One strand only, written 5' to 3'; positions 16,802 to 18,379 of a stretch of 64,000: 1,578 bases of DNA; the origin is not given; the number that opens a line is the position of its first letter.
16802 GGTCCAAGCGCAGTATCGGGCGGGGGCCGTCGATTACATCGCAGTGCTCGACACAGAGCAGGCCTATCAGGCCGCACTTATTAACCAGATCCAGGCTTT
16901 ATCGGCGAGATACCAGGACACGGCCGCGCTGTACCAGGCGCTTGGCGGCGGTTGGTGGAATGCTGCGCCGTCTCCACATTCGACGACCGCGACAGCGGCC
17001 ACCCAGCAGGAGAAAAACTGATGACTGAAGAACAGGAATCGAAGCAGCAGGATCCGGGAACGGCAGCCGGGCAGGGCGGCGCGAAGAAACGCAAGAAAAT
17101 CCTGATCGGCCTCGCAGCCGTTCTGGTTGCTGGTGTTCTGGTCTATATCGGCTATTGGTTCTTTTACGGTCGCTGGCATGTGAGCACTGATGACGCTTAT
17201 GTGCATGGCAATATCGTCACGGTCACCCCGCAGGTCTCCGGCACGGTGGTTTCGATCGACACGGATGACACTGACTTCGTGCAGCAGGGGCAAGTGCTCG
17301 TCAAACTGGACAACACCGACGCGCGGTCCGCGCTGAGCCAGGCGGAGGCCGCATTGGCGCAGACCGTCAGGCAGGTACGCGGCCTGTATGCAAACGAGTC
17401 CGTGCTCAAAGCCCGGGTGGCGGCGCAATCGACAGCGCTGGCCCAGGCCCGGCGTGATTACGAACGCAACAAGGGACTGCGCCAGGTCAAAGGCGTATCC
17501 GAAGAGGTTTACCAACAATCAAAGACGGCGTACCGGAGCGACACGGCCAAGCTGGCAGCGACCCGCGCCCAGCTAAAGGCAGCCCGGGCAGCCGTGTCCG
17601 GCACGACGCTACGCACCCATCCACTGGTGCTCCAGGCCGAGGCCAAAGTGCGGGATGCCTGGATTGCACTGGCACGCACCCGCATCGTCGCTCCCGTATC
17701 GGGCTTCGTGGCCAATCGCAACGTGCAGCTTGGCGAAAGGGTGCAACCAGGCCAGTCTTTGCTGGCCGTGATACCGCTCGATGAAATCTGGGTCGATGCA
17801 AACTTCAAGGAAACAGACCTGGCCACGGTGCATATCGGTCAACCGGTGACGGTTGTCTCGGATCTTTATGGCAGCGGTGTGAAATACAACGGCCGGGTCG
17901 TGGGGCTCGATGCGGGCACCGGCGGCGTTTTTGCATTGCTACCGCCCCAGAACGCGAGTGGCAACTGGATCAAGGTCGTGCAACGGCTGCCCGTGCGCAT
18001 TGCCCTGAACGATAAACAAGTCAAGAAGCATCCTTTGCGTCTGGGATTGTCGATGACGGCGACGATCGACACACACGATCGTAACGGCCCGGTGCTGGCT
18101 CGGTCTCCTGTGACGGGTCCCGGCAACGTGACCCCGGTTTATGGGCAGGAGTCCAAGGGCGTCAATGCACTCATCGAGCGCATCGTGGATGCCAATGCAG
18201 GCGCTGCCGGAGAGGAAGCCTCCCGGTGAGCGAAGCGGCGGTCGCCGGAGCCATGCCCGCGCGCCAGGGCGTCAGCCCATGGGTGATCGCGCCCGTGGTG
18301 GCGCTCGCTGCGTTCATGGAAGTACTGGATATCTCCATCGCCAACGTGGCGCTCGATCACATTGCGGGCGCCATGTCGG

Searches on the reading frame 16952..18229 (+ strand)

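Call 65: search_protein_families(library=pfam, proteins=[window:16952-18229:+], max_evalue=0.00001)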
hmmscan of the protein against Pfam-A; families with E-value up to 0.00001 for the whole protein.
window:16952-18229:+ (425 aa): 3 families
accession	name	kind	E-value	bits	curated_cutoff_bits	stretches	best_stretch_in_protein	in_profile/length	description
PF13437.12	HlyD_3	-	3.7e-18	66.6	22.2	1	245-360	2-101/106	HlyD family secretion protein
PF00529.27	CusB_dom_1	-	2.4e-17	63.4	26.5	1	137-374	12-89/89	Cation efflux system protein CusB domain 1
PF16576.10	HlyD_D23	-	2.6e-16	60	30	1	87-316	18-181/214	Barrel-sandwich domain of CusB or HlyD membrane-fusion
